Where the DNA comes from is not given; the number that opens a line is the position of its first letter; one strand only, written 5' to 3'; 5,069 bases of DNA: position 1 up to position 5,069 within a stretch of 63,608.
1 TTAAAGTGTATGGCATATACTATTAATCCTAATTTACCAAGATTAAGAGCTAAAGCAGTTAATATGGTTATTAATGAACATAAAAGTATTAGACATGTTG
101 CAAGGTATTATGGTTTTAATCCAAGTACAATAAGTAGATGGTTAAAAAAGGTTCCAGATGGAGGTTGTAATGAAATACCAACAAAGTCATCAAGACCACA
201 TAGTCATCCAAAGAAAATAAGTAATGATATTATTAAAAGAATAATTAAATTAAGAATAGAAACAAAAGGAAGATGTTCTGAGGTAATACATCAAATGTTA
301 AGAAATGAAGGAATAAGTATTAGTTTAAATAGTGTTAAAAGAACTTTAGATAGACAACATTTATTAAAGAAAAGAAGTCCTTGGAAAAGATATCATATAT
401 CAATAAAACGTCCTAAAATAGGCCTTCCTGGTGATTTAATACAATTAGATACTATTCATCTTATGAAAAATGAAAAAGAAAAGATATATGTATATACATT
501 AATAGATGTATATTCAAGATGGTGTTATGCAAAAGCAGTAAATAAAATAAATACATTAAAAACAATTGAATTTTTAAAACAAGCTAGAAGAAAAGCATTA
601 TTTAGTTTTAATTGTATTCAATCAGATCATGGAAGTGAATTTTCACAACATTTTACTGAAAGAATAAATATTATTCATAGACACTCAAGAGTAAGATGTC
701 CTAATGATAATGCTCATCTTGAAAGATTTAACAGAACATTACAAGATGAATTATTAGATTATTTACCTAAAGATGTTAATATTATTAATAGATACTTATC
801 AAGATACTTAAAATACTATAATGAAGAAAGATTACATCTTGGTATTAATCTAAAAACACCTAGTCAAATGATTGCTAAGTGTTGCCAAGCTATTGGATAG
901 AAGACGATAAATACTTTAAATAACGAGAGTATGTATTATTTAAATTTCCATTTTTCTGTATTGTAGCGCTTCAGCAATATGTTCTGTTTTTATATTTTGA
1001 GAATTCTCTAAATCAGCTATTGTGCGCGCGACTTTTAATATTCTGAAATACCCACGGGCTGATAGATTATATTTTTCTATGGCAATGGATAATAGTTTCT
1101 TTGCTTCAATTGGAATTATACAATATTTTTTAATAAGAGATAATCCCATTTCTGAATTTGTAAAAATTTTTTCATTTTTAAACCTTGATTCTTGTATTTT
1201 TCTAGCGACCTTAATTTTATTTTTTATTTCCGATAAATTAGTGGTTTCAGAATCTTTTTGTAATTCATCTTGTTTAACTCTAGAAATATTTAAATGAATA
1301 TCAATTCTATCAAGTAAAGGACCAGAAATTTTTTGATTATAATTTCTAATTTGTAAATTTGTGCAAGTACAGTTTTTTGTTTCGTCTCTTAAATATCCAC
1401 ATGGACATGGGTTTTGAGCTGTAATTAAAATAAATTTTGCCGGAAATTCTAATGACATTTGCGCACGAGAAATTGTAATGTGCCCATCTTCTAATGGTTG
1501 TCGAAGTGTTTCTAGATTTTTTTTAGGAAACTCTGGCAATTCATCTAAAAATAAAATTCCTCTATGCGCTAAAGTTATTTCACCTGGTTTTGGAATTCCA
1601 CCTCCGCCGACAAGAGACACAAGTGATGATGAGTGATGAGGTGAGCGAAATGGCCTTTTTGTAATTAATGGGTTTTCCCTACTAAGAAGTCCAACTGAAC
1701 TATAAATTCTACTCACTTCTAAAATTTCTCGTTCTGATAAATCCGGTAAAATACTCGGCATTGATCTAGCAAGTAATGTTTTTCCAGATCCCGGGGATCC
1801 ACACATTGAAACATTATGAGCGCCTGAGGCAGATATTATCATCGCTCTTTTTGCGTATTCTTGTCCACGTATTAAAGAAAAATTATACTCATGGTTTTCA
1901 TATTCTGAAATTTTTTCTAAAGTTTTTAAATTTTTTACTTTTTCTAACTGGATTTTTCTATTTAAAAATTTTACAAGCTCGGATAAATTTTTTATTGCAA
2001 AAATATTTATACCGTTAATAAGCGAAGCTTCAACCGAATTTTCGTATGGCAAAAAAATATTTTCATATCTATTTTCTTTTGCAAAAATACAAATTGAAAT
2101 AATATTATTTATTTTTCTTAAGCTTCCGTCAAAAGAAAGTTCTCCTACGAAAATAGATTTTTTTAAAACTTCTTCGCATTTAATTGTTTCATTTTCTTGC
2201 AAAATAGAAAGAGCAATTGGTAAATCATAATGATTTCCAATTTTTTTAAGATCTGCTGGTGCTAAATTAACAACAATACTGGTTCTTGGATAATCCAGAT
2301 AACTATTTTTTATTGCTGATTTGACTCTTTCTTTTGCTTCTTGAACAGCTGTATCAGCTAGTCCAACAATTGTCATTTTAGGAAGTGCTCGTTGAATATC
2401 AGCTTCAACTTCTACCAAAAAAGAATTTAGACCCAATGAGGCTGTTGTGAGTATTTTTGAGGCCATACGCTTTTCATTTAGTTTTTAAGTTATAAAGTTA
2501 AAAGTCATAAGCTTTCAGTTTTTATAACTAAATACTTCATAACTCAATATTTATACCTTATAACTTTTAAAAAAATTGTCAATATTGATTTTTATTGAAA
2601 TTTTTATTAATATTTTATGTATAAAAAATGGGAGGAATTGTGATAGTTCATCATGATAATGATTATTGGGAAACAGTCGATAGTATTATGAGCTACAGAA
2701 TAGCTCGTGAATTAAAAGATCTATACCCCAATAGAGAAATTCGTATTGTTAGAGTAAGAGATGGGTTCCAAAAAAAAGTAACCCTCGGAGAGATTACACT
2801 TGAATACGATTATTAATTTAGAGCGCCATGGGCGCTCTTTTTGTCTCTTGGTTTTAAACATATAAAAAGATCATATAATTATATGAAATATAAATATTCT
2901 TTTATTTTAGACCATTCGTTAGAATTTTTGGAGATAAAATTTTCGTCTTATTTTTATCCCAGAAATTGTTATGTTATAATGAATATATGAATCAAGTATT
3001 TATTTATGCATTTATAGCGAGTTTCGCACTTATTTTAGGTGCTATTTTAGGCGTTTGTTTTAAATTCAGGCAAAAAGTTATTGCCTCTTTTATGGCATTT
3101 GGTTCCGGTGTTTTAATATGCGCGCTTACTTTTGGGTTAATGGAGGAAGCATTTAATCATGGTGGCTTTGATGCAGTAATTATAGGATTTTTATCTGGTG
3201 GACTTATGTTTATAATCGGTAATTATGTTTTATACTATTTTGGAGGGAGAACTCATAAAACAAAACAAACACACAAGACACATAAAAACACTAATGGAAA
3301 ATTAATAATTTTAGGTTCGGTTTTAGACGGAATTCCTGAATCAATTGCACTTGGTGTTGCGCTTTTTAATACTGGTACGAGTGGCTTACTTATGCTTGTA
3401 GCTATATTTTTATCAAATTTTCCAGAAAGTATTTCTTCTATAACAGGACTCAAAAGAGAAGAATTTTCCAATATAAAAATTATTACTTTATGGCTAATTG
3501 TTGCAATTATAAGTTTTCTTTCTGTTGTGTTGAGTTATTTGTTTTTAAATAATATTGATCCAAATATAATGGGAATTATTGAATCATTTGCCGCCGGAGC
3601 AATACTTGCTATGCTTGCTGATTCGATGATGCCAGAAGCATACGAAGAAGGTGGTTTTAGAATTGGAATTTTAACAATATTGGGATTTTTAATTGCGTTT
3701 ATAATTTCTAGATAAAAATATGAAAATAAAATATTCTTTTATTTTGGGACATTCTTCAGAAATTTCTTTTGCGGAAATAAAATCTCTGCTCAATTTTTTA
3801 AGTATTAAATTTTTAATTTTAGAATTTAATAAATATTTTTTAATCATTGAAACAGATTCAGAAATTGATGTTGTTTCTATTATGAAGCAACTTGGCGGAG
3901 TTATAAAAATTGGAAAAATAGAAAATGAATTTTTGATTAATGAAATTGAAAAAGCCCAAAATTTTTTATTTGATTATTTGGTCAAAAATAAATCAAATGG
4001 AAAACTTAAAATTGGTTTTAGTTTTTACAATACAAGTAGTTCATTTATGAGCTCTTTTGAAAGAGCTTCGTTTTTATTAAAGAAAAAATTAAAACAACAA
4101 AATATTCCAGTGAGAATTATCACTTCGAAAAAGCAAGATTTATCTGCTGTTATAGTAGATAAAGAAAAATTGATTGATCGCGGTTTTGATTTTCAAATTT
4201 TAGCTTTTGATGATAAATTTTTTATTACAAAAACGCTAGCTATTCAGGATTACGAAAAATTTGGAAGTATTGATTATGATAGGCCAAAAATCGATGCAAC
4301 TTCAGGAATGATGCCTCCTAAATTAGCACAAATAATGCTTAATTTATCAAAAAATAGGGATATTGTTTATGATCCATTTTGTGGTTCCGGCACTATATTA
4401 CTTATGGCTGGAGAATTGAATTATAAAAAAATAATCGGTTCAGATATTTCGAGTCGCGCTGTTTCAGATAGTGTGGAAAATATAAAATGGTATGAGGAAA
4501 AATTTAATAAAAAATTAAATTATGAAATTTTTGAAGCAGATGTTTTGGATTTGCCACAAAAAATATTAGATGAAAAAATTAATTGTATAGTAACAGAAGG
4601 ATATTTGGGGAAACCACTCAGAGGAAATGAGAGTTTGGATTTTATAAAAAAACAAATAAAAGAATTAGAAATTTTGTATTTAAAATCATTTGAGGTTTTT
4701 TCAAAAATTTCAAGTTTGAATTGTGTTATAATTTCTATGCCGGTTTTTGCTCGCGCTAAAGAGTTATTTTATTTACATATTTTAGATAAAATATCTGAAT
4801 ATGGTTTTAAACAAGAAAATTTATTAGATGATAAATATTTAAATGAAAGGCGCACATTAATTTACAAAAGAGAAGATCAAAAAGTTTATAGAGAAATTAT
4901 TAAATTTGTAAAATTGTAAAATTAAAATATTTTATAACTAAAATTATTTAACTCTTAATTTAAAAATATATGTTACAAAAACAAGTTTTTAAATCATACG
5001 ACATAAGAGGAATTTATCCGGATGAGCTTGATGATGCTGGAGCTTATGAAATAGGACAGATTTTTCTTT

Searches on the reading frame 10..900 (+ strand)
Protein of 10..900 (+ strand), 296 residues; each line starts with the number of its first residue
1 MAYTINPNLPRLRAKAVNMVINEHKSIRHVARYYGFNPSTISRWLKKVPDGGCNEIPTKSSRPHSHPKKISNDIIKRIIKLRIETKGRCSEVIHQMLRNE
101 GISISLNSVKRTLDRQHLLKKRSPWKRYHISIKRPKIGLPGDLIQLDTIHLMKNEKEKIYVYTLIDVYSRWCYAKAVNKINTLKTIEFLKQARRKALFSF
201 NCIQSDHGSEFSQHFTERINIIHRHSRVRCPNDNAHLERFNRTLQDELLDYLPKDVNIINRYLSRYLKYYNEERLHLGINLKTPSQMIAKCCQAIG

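Call 79: search_protein_families(library=pfam, proteins=[window:10-900:+], max_evalue=0.001)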
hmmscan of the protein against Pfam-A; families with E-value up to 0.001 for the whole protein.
window:10-900:+ (296 aa): 9 families
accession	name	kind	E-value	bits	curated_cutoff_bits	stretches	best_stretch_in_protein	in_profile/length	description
PF00665.32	rve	-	4.9e-12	46.4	32.6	1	140-229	4-100/102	Integrase core domain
PF13683.12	rve_3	-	2e-11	43.9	26.5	1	223-284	5-67/67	Integrase core domain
PF13565.12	HTH_32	-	4.4e-06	27.6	33.7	1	40-113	1-73/73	Homeodomain-like domain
PF13518.12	HTH_28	-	5e-06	26.9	25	1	13-54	2-42/52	Helix-turn-helix domain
PF13384.12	HTH_23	-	6.5e-06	26.2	24.6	1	11-47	5-40/50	Homeodomain-like domain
PF13542.12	HTH_Tnp_ISL3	-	0.00011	22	27.4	1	11-47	15-49/51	Helix-turn-helix domain of transposase family ISL3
PF13936.12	HTH_38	-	0.00027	21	27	0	21-46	17-42/44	Helix-turn-helix domain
PF13011.12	LZ_Tnp_IS481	-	0.00051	20.7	22.2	0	13-76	14-77/85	leucine-zipper of insertion element IS481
PF01527.26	HTH_Tnp_1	-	0.00072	20.2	24.1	0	12-55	11-53/75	Transposase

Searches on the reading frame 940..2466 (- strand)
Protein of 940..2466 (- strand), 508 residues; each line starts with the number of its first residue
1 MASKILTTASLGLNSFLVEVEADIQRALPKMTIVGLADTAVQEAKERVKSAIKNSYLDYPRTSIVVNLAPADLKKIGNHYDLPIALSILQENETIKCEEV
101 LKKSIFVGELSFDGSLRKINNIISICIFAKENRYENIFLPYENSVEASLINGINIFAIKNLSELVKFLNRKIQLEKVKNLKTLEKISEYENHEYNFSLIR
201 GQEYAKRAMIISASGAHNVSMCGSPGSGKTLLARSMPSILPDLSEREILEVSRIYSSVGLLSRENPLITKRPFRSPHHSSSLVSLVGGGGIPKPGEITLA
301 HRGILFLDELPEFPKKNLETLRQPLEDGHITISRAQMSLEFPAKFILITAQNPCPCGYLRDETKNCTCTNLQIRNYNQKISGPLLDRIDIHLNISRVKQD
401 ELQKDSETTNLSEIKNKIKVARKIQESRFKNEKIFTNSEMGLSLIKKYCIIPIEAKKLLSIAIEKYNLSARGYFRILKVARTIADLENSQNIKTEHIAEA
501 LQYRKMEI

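Call 79: search_protein_families(library=pfam, proteins=[window:940-2466:-], max_evalue=0.001)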
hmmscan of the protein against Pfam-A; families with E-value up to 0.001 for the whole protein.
window:940-2466:- (508 aa): 6 families
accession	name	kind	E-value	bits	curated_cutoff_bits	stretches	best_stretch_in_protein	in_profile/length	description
PF01078.27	Mg_chelatase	-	3.2e-88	295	20.3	1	196-401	2-206/207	Magnesium chelatase, subunit ChlI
PF13541.12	ChlI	-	1.5e-42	144.7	27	1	20-143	1-121/121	Subunit ChlI of Mg-chelatase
PF13335.12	Mg_chelatase_C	-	4.9e-29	101.2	26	1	412-504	5-94/94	Magnesium chelatase, subunit ChlI C-terminal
PF00493.29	MCM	-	1.5e-08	34.5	23.3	1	293-396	113-206/224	MCM P-loop domain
PF07728.20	AAA_5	-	3.2e-05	24.4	22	1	219-355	2-125/139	AAA domain (dynein-related subfamily)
PF00158.32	Sigma54_activat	-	9.5e-05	22.6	20.2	0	293-349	85-141/168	Sigma-54 interaction domain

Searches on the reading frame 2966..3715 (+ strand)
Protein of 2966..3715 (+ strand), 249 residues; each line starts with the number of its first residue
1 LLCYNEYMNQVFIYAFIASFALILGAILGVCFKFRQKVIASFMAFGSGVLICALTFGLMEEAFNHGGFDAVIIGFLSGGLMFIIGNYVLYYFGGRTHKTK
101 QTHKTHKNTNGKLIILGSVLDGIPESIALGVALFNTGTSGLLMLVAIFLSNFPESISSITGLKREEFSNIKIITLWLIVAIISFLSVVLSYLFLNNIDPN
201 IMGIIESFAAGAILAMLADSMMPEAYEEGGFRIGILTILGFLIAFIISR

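Call 79: search_protein_families(library=pfam, proteins=[window:2966-3715:+], max_evalue=0.001)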
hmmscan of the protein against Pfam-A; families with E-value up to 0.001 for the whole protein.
window:2966-3715:+ (249 aa): 1 family
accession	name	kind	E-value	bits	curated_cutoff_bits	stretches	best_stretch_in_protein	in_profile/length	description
PF02535.28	Zip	-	9.4e-15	55.1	35.1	2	99-243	166-314/323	ZIP Zinc transporter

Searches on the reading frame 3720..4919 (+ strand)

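Call 79: search_protein_families(library=pfam, proteins=[window:3720-4919:+], max_evalue=0.001)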
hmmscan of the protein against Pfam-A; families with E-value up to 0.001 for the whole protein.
window:3720-4919:+ (399 aa): 5 families
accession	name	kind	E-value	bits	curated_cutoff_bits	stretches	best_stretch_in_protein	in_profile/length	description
PF01555.25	N6_N4_Mtase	-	3.2e-10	40.8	26.7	1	71-250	63-218/221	DNA methylase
PF01170.24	UPF0020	-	1.1e-07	32.2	22.3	1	194-255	8-96/197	RMKL-like, methyltransferase domain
PF13847.12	Methyltransf_31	-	8.8e-07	29.1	27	1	214-325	5-113/145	Methyltransferase domain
PF11599.14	AviRa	-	0.00029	20.8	25.7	0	214-255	53-97/232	RRNA methyltransferase AviRa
PF06325.19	PrmA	-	0.00071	19.6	22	0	208-259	157-208/296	Ribosomal protein L11 methyltransferase (PrmA)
